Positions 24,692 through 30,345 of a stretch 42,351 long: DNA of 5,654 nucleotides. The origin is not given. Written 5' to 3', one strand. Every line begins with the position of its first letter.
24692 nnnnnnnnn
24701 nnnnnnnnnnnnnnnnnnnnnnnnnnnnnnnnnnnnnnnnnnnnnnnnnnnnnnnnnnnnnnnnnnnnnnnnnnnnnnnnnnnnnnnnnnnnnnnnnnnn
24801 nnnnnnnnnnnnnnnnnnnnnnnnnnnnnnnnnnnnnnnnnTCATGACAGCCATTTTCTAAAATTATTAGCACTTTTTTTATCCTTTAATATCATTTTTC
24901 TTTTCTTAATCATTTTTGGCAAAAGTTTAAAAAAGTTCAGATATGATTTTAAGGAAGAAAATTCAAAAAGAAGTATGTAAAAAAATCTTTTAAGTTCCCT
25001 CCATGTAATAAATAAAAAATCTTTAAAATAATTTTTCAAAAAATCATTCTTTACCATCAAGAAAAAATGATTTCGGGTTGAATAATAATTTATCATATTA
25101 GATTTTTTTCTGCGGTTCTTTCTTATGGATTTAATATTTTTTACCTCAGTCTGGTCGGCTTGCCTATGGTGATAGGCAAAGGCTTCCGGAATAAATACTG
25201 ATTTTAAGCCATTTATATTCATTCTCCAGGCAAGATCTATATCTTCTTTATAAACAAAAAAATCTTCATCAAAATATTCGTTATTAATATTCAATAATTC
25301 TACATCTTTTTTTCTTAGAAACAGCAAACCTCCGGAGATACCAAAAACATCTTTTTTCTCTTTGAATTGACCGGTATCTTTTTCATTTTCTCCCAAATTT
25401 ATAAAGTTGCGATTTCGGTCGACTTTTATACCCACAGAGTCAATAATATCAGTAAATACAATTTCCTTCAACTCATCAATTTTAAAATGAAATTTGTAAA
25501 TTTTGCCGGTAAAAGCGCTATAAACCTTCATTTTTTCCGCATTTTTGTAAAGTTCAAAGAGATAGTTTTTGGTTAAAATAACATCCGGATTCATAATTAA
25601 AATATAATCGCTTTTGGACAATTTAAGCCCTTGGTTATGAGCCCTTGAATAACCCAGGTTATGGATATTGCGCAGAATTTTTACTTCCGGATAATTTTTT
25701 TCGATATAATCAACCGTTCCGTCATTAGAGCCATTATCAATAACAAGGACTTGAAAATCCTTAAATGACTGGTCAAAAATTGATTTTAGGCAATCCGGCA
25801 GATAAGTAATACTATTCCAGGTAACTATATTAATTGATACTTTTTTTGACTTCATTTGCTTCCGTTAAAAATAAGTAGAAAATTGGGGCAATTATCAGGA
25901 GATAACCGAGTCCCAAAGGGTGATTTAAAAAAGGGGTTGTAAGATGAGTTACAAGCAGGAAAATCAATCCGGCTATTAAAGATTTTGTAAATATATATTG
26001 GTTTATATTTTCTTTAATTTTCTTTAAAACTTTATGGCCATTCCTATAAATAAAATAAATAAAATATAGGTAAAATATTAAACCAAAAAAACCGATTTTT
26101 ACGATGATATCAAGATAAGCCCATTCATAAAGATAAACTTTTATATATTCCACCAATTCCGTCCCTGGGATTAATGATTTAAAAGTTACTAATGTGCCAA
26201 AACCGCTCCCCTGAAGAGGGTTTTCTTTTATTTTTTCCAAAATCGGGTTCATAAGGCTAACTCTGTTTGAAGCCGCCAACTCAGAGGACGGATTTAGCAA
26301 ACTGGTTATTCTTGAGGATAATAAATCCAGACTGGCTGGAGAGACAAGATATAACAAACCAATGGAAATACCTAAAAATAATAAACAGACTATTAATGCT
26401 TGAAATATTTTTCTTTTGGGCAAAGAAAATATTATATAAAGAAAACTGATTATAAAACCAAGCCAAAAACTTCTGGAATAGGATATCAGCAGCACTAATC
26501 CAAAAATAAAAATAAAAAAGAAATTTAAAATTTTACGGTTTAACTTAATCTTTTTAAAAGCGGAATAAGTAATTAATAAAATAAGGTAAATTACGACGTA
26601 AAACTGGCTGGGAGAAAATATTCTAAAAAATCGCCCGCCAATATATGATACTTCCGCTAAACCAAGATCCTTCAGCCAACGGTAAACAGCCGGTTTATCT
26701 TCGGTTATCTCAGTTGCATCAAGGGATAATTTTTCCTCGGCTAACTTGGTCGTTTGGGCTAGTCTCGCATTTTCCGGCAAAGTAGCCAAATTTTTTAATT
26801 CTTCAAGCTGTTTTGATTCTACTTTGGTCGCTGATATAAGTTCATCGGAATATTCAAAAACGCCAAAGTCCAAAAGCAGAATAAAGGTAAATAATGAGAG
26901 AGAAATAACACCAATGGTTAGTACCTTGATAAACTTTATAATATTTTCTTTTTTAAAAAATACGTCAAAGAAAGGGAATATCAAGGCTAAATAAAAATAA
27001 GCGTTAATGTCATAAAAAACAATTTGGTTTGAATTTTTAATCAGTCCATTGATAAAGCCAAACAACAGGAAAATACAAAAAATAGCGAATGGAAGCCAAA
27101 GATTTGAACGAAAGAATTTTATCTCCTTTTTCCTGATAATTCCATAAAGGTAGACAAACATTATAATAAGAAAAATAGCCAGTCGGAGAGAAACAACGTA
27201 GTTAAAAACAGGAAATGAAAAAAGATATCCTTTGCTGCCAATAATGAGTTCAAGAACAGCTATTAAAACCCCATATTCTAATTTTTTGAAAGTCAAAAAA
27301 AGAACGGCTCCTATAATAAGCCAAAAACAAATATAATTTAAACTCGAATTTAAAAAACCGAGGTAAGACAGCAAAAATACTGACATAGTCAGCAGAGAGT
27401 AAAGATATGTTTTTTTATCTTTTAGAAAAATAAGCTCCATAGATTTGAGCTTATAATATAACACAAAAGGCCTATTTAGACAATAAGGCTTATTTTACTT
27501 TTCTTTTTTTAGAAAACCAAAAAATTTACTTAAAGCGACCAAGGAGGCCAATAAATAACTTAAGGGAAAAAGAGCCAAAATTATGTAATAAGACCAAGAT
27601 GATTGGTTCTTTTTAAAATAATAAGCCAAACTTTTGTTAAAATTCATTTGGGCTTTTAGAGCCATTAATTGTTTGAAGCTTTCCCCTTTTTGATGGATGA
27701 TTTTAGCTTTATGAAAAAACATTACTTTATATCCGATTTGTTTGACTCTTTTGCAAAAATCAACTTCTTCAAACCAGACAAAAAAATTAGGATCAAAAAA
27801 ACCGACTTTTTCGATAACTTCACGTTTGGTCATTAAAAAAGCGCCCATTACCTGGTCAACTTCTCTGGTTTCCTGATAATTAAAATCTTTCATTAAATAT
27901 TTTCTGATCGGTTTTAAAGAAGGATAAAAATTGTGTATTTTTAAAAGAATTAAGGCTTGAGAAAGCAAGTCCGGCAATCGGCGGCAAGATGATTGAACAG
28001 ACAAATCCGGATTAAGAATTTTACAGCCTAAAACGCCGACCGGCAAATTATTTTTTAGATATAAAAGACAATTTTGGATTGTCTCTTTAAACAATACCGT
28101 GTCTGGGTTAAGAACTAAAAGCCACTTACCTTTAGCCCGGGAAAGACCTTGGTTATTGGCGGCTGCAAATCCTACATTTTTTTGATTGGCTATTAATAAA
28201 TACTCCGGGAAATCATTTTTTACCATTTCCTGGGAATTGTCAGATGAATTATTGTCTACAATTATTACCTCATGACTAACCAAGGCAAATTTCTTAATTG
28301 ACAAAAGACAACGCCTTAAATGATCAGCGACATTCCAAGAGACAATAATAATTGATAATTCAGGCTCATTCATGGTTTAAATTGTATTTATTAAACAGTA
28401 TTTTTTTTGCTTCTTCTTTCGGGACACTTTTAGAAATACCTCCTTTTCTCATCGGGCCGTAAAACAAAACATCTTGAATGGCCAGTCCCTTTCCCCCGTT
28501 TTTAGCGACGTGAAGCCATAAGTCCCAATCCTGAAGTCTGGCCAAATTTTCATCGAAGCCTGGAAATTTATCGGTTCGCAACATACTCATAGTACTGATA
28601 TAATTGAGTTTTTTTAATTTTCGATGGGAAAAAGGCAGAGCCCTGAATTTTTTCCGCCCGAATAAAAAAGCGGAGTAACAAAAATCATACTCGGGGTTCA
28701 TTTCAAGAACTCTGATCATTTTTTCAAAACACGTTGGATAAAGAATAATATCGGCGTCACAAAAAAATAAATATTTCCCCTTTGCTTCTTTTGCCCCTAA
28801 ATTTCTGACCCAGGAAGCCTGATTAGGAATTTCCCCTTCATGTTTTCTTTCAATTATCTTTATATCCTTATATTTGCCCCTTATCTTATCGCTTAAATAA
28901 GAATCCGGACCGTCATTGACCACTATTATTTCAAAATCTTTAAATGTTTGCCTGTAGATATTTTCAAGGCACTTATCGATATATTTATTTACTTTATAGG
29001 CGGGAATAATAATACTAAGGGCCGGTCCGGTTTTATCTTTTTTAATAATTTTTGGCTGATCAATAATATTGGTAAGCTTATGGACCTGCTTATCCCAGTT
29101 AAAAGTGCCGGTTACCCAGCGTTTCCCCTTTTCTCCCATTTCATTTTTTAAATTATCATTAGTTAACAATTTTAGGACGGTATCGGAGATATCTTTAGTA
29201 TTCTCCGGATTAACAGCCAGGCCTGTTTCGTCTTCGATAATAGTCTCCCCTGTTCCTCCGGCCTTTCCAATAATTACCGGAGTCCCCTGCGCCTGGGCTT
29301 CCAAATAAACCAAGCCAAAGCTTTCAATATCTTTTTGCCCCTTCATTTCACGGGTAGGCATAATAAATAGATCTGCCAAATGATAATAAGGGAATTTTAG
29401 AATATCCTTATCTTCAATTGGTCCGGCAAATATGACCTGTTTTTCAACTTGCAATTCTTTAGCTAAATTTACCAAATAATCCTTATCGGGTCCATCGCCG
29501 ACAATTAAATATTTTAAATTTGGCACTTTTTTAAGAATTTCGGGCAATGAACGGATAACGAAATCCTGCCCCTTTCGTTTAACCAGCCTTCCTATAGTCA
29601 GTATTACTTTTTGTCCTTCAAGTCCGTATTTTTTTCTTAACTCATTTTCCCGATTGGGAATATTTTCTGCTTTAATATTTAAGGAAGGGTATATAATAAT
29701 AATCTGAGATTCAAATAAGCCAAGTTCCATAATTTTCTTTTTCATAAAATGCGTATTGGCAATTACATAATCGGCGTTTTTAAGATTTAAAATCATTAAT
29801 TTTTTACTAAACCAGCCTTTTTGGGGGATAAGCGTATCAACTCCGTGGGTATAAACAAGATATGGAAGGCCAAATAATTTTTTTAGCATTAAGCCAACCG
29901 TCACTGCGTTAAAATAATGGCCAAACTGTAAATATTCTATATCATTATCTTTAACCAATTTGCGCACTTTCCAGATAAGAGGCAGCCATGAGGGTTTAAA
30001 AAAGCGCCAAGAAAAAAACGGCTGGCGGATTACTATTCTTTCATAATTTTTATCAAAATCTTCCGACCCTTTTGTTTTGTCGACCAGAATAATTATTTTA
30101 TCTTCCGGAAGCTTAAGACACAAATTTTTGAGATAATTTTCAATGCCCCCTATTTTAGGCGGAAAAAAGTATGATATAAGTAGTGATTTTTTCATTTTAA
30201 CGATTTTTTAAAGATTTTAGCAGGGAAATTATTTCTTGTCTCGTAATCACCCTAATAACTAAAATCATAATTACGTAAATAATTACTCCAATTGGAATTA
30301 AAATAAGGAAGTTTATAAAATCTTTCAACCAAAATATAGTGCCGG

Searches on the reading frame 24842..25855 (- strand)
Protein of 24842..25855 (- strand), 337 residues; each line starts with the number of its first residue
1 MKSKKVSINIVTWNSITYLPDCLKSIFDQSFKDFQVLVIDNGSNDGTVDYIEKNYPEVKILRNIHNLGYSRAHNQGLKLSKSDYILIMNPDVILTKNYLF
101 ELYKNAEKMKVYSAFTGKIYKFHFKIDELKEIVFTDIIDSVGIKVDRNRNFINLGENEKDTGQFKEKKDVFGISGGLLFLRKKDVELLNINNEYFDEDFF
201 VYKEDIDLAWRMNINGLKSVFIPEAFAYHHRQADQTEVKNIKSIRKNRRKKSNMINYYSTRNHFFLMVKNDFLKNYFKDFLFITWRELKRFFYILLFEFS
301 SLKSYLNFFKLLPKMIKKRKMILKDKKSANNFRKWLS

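Call 48: search_protein_families(library=pfam, proteins=[window:24842-25855:-], max_evalue=0.00001)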
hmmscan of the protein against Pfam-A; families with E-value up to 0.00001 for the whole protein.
window:24842-25855:- (337 aa): 2 families
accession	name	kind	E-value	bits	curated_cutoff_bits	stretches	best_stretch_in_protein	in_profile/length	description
PF00535.33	Glycos_transf_2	-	4.5e-25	88.9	23.3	1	7-120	1-120/168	Glycosyl transferase family 2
PF13641.12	Glyco_tranf_2_3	-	3.7e-12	47.2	27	1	6-249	3-226/230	Glycosyltransferase like family 2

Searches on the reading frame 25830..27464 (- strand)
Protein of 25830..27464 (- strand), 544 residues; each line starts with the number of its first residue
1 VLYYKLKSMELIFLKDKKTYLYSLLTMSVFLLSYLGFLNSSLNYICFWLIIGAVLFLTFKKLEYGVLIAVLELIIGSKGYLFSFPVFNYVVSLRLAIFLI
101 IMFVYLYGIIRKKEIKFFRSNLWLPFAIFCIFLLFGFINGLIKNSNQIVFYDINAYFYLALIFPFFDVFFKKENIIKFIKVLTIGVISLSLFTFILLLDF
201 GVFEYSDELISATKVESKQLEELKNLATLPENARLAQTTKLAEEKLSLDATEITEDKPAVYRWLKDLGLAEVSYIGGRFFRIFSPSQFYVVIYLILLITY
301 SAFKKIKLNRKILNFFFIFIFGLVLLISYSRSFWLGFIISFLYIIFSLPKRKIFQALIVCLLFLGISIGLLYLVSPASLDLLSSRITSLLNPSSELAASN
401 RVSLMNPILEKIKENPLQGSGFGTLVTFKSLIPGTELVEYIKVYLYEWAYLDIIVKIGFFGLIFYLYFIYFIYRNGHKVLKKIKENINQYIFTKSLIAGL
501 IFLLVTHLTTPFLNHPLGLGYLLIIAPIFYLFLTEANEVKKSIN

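Call 47: search_protein_families(library=pfam, proteins=[window:25830-27464:-], max_evalue=0.00001)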
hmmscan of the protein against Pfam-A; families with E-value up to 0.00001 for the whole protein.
window:25830-27464:- (544 aa): 1 family
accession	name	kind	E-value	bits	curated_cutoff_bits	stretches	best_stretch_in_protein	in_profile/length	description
PF04932.20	Wzy_C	-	1.6e-11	44.6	31.7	1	317-466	2-149/149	O-Antigen ligase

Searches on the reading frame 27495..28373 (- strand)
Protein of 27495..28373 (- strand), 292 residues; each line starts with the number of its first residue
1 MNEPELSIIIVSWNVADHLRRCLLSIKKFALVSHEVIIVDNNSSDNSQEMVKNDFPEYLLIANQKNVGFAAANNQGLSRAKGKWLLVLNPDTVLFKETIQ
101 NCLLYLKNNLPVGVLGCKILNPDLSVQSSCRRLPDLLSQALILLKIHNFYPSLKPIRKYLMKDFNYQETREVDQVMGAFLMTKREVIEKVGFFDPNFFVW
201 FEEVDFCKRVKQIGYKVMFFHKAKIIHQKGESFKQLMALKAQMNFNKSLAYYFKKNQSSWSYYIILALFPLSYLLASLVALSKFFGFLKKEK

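Call 47: search_protein_families(library=pfam, proteins=[window:27495-28373:-], max_evalue=0.00001)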
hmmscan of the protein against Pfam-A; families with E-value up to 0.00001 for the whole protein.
window:27495-28373:- (292 aa): 3 families
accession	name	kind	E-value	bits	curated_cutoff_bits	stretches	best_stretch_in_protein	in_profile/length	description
PF00535.33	Glycos_transf_2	-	4.7e-23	82.4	23.3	1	7-157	1-160/168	Glycosyl transferase family 2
PF13641.12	Glyco_tranf_2_3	-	2.4e-14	54.3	27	1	4-239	1-223/230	Glycosyltransferase like family 2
PF13712.12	Glyco_tranf_2_5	-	3.3e-09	37.2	27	1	60-232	34-194/210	Glycosyltransferase like family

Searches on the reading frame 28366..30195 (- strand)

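Call 47: search_protein_families(library=pfam, proteins=[window:28366-30195:-], max_evalue=0.00001)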
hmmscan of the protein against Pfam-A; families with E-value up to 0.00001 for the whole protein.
window:28366-30195:- (609 aa): 8 families
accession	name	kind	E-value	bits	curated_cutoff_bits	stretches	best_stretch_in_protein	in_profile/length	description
PF00534.26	Glycos_transf_1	-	9.9e-42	142.8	26.4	1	184-360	3-172/172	Glycosyl transferases group 1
PF13692.12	Glyco_trans_1_4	-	1.8e-31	109.8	27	1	196-346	2-142/142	Glycosyl transferases group 1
PF00535.33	Glycos_transf_2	-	1.1e-23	84.4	23.3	1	394-525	1-131/168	Glycosyl transferase family 2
PF13439.12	Glyco_transf_4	-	4.6e-15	56.5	28.5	1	15-172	1-166/170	Glycosyltransferase Family 4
PF10111.15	Glyco_tranf_2_2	-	8.4e-10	39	27.3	1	394-498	1-107/276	Glycosyltransferase like family 2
PF13641.12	Glyco_tranf_2_3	-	5.6e-09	36.8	27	1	391-541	1-153/230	Glycosyltransferase like family 2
PF13579.12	Glyco_trans_4_4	-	2.6e-06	28.3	29.7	1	16-168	1-155/158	Glycosyl transferase 4-like domain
PF20706.3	GT4-conflict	-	2.7e-06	27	26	1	166-328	175-324/385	Family 4 Glycosyltransferase in conflict systems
